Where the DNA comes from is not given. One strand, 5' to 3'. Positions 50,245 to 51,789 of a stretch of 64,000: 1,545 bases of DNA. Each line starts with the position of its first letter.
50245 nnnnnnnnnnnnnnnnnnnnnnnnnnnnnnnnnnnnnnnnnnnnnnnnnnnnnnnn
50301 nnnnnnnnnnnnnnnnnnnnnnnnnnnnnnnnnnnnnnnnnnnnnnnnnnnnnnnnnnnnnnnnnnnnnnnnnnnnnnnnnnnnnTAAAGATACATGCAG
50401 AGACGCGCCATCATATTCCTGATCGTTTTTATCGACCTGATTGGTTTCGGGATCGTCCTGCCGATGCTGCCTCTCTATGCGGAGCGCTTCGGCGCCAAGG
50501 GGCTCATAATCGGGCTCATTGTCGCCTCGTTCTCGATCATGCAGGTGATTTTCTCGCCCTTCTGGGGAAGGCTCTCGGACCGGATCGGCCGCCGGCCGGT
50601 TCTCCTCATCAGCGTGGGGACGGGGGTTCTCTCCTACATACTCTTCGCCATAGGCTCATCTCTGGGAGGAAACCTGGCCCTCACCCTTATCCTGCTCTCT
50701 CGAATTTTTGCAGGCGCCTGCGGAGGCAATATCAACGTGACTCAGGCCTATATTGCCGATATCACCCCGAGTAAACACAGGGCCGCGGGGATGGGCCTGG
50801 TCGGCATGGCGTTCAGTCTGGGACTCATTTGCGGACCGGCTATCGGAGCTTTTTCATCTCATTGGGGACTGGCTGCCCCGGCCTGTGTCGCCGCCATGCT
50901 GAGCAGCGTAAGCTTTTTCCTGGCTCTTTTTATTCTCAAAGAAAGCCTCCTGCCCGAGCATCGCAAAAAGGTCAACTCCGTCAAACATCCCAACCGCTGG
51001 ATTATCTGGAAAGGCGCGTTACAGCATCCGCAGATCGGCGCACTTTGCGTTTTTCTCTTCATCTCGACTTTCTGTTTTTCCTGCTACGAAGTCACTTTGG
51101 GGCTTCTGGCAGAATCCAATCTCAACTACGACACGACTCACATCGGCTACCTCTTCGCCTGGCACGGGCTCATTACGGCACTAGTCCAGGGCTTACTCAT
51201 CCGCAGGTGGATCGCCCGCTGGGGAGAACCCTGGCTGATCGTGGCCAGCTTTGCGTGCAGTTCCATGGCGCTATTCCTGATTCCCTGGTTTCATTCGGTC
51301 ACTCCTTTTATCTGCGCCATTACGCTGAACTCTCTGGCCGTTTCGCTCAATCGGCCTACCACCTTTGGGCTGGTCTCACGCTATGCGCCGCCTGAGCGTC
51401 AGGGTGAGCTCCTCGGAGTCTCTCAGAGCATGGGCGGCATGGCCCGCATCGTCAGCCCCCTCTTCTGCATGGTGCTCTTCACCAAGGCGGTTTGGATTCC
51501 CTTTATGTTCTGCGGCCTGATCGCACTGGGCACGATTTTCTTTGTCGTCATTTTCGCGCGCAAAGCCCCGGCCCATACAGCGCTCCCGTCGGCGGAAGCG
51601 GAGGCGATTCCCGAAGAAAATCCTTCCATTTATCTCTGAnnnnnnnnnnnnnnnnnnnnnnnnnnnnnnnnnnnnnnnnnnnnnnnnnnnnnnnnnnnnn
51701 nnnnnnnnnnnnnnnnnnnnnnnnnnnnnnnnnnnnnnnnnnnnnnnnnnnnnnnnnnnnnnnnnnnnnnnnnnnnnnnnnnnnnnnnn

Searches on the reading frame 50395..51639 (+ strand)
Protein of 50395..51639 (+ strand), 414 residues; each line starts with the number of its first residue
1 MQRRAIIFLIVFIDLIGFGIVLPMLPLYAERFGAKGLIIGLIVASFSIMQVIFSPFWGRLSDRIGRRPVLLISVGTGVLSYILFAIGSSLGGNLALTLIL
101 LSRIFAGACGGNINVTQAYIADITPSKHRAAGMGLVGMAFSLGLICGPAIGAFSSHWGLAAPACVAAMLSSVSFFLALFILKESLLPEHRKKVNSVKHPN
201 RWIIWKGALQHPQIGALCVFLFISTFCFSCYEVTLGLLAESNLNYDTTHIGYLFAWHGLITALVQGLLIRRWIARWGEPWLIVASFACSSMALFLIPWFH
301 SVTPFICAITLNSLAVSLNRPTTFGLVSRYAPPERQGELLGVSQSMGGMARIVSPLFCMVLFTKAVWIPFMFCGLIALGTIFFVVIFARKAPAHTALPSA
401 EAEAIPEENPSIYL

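Call 66: search_protein_families(library=pfam, proteins=[window:50395-51639:+], max_evalue=0.001)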
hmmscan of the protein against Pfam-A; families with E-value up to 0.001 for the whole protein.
window:50395-51639:+ (414 aa): 4 families
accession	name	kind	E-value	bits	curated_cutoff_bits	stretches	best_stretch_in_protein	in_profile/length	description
PF07690.21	MFS_1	-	9.1e-51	173.2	33.4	2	7-230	1-220/347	Major Facilitator Superfamily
PF12832.13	MFS_1_like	-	8.4e-15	55.1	25.2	2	5-151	215-358/373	MFS_1 like family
PF00083.30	Sugar_tr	-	4.6e-09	36.1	22.3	1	38-184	47-194/452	Sugar (and other) transporter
PF13347.12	MFS_2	-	0.00019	20.6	27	1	26-315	22-327/427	MFS/sugar transport protein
